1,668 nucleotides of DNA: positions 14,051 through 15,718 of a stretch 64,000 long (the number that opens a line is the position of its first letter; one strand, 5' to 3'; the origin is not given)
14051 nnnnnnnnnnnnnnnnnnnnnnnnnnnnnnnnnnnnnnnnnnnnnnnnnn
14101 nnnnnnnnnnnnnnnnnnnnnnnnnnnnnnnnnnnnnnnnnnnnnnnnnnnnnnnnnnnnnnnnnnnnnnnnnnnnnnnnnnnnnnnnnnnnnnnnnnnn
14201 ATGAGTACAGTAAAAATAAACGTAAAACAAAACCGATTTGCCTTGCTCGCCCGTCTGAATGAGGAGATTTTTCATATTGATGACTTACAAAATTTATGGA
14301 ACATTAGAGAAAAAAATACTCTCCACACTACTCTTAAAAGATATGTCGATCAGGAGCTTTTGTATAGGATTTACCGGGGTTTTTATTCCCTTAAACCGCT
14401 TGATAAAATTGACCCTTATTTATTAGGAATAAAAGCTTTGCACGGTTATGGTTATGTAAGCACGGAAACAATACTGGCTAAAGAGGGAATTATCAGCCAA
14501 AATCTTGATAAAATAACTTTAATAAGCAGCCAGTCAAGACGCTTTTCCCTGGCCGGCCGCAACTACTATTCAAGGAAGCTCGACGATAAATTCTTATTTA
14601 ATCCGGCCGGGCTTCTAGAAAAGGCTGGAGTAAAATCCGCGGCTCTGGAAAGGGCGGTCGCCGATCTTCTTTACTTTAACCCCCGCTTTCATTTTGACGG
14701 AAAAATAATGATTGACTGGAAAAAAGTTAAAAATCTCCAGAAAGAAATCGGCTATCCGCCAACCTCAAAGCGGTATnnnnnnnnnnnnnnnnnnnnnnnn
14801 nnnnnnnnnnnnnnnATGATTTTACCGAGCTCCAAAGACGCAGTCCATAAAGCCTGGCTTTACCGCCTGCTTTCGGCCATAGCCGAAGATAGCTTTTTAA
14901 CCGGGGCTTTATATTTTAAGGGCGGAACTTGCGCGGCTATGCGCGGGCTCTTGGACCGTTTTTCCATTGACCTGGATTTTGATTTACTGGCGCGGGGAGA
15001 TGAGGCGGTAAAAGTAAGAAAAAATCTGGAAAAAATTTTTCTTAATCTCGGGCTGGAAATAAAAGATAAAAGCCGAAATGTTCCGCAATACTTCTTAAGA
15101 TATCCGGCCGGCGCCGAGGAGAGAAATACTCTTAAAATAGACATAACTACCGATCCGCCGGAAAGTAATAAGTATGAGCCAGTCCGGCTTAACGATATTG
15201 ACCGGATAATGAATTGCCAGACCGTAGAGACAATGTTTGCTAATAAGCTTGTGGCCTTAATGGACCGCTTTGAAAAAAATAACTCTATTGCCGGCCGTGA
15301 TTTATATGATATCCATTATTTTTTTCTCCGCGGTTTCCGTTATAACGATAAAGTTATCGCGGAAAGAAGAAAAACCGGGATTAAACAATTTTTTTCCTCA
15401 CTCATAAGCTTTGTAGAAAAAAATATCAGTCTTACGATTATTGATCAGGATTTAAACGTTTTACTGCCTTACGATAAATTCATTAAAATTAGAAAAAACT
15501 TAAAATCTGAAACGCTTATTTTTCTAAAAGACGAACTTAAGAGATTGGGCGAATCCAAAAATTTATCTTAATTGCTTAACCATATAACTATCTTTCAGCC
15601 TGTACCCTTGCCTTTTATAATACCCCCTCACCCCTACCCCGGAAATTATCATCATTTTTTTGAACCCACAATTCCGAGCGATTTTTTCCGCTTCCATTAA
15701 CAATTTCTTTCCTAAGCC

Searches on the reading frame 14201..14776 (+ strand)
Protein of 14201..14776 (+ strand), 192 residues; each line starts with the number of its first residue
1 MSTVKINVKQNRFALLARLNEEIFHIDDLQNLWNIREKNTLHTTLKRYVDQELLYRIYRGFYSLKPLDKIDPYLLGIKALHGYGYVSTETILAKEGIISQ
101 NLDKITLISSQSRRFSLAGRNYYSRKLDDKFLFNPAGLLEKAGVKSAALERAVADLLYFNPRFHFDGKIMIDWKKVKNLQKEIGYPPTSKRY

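Call 65: search_protein_families(library=padloc, max_evalue=1, proteins=[window:14201-14776:+])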
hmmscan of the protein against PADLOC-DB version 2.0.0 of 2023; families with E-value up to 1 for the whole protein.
window:14201-14776:+ (192 aa): 19 families
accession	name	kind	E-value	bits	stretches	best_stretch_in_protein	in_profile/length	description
PDLC02255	AbiEi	-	4.4e-24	83.1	1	18-180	10-168/186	AbiEi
PDLC02241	AbiEi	-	4e-14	50.9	1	14-163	5-150/199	AbiEi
PDLC02232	AbiEi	-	1.5e-13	49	1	10-110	7-111/177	AbiEi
PDLC02267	AbiEi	-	6.5e-10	36.9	1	9-157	3-152/252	AbiEi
PDLC02240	AbiEi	-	5.5e-07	27.3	1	17-116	11-111/216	AbiEi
PDLC02230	AbiEi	-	1e-05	23.3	1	38-161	16-139/192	AbiEi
PDLC02269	AbiEi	-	1e-05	23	1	19-155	8-142/251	AbiEi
PDLC02272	AbiEi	-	2.8e-05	22.1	1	42-164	30-149/200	AbiEi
PDLC02271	AbiEi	-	2.9e-05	21.4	1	5-157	5-166/263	AbiEi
PDLC02287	AbiEi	-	0.00018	19.1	1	16-155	7-142/253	AbiEi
PDLC02225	AbiEi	-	0.00029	18.6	1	35-114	25-100/198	AbiEi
PDLC02274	AbiEi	-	0.0024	15.6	1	42-113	35-108/217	AbiEi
PDLC02273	AbiEi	-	0.0034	15.4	1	15-161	8-163/205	AbiEi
PDLC02226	AbiEi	-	0.0061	14.4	1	22-63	18-56/202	AbiEi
PDLC02228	AbiEi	-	0.0079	13.5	1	42-129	53-141/216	AbiEi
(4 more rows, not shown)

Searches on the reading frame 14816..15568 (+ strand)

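Call 65: search_protein_families(library=padloc, max_evalue=1, proteins=[window:14816-15568:+])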
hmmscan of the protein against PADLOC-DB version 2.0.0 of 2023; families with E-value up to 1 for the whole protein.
window:14816-15568:+ (251 aa): 26 families (the best 25 are shown)
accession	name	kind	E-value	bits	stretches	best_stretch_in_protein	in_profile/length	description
PDLC02324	AbiEii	-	6.6e-30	102.6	1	10-238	5-222/231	AbiEii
PDLC02293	AbiEii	-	5.7e-17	60.1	1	18-186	29-207/270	AbiEii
PDLC02307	AbiEii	-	2.3e-15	55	1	18-230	15-203/219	AbiEii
PDLC02304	AbiEii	-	1.1e-13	49.7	1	10-171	21-189/260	AbiEii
PDLC02305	AbiEii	-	8e-13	46.3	1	15-170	28-191/306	AbiEii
PDLC02330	AbiEii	-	4.6e-11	40.9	1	26-192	22-182/219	AbiEii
PDLC02313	AbiEii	-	1.3e-10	39.2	1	16-217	29-235/254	AbiEii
PDLC02323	AbiEii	-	7.3e-10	36.8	1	29-202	37-214/248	AbiEii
PDLC02292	AbiEii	-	2.2e-09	35.5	2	14-110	33-128/283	AbiEii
PDLC02296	AbiEii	-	4.1e-09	34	2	118-186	151-214/282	AbiEii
PDLC02328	AbiEii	-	7.4e-09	33.8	1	31-201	14-168/203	AbiEii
PDLC02294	AbiEii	-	1.9e-08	32.5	1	16-213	29-220/260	AbiEii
PDLC02298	AbiEii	-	1.9e-08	32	1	14-193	10-183/220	AbiEii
PDLC02291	AbiEii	-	4e-07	27.7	1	11-169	39-200/310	AbiEii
PDLC02297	AbiEii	-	1.6e-06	25.7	1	14-133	27-162/307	AbiEii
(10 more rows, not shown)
